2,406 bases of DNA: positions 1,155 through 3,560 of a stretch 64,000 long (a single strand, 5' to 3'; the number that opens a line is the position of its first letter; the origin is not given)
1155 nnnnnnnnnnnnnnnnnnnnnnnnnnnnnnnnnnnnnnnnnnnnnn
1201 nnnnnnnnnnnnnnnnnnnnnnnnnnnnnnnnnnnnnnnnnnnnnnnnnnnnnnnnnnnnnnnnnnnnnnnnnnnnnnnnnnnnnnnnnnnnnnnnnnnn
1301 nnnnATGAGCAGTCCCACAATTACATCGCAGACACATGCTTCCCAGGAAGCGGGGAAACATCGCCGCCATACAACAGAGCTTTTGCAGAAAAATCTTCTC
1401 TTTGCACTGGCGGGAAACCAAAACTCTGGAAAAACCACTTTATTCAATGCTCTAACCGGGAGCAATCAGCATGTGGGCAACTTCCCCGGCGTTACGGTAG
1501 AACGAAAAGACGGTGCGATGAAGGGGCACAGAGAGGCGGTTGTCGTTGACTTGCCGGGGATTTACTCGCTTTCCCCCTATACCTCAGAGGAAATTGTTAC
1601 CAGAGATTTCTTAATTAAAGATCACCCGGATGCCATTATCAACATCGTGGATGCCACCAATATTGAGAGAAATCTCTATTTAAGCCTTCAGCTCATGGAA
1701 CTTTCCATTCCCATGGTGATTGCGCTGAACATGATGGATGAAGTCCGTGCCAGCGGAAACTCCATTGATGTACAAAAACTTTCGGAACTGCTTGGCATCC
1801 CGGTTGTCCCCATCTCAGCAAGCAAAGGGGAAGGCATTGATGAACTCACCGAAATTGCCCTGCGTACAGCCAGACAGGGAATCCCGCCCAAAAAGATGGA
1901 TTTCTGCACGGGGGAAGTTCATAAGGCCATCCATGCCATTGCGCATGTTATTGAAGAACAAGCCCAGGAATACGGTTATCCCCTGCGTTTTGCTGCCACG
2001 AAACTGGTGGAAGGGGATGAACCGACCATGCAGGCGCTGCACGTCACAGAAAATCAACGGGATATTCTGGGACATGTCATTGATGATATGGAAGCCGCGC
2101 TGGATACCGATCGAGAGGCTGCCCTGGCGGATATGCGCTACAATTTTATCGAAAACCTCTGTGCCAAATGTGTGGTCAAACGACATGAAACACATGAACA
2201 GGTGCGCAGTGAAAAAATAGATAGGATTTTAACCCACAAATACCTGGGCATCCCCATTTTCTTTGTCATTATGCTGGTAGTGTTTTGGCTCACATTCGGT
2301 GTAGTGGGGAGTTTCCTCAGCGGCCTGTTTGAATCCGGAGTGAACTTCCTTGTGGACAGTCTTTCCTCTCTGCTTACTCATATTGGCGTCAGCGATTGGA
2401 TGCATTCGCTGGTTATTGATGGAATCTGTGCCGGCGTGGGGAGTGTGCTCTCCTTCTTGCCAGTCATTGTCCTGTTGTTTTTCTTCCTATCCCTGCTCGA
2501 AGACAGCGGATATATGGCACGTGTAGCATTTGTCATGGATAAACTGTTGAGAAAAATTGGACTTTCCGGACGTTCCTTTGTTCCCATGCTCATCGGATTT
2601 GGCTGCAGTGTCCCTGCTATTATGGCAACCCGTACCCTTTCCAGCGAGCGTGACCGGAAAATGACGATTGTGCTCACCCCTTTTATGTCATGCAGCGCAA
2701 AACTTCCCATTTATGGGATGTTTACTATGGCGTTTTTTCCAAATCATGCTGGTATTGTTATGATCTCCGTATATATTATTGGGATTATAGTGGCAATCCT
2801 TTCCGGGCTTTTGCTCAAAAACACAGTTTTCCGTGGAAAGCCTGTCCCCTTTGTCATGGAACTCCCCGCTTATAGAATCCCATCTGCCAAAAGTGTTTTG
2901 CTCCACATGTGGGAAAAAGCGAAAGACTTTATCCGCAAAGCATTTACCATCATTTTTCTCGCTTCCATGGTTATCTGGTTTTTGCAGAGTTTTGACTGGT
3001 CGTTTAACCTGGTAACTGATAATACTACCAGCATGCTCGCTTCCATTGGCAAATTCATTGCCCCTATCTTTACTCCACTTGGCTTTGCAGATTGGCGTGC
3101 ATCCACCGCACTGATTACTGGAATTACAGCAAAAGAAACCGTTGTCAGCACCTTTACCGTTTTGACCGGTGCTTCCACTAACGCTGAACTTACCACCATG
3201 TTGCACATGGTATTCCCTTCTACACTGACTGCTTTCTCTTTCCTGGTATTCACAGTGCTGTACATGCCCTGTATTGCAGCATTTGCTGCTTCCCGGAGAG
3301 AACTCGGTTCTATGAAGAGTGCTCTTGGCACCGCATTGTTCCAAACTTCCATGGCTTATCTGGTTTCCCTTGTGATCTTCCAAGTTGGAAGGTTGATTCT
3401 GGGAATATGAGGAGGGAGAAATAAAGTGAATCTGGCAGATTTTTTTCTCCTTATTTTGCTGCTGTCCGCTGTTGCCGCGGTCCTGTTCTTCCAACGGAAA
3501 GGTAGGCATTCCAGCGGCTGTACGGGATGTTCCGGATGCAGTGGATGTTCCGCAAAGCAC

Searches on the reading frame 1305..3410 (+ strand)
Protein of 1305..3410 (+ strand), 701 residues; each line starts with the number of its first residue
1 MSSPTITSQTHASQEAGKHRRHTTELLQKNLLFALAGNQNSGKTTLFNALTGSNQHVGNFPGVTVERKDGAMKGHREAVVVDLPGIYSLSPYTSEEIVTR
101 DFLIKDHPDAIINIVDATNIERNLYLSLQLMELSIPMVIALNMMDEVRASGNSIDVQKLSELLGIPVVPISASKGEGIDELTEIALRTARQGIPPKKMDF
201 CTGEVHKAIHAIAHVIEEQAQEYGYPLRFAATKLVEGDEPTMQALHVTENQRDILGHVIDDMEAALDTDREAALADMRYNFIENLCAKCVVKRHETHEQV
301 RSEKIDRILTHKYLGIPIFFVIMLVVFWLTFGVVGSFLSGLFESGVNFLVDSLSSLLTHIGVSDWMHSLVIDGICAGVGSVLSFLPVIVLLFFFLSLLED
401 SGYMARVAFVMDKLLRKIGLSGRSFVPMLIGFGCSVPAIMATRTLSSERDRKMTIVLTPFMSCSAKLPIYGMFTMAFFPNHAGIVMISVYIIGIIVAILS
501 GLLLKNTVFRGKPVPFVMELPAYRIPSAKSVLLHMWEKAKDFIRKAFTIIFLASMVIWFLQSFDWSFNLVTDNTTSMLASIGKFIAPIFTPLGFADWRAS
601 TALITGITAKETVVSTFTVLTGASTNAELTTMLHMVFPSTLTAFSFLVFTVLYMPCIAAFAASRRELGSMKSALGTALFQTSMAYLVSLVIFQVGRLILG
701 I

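Call 31: search_protein_families(library=ncbifam, proteins=[window:1305-3410:+], max_evalue=0.00001)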
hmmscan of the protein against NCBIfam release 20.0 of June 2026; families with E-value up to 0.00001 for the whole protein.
window:1305-3410:+ (701 aa): 16 families
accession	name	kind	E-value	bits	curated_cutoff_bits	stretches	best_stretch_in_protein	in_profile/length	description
TIGR00437.1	feoB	equivalog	3.4e-195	650.2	315.65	1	37-666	1-594/594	ferrous iron transport protein B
NF007105.0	PRK09554.1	equivalog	1.3e-166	556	683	1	29-623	2-594/772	Fe(2+) transporter permease subunit FeoB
TIGR03594.1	GTPase_EngA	equivalog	8.3e-15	54.7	306.7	1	34-189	4-160/432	ribosome biogenesis GTPase Der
NF003255.0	PRK04213.1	equivalog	4e-12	45.9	164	1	33-87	12-63/204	GTP-binding protein EngB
NF000908.1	PRK00089.1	equivalog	1.2e-11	44.5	237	1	32-203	5-181/291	GTPase Era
TIGR00231.1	small_GTP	domain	1.5e-10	41.1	42.5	1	35-184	8-161/164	GTP-binding protein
TIGR00436.1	era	equivalog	3.7e-10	39.6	116.25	1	34-221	4-193/270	GTPase Era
TIGR03918.1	GTP_HydF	equivalog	1.2e-09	37.5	325.55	1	31-191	8-169/392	[FeFe] hydrogenase H-cluster maturation GTPase HydF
NF002828.0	PRK03003.1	equivalog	1.8e-08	33.4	631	1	17-187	27-198/477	ribosome biogenesis GTPase Der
NF007171.0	PRK09602.1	subfamily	3.1e-08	32.9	387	0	33-70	5-42/397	YchF-related putative GTPase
TIGR02729.1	Obg_CgtA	equivalog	4.1e-07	29.3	280.25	1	15-185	140-324/329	Obg family GTPase CgtA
NF007071.0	PRK09518.1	equivalog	4.9e-07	28.6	953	1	32-191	273-433/706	bifunctional cytidylate kinase/GTPase Der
NF003661.0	PRK05291.1-3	equivalog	7.2e-07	28.9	380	1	20-229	206-412/448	tRNA uridine-5-carboxymethylaminomethyl(34) synthesis GTPase MnmE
NF008956.1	PRK12299.1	equivalog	8.9e-07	28.2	300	1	11-186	137-322/327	GTPase ObgE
NF008955.0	PRK12297.1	equivalog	1.1e-06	27.8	406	0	33-192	162-331/429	GTPase ObgE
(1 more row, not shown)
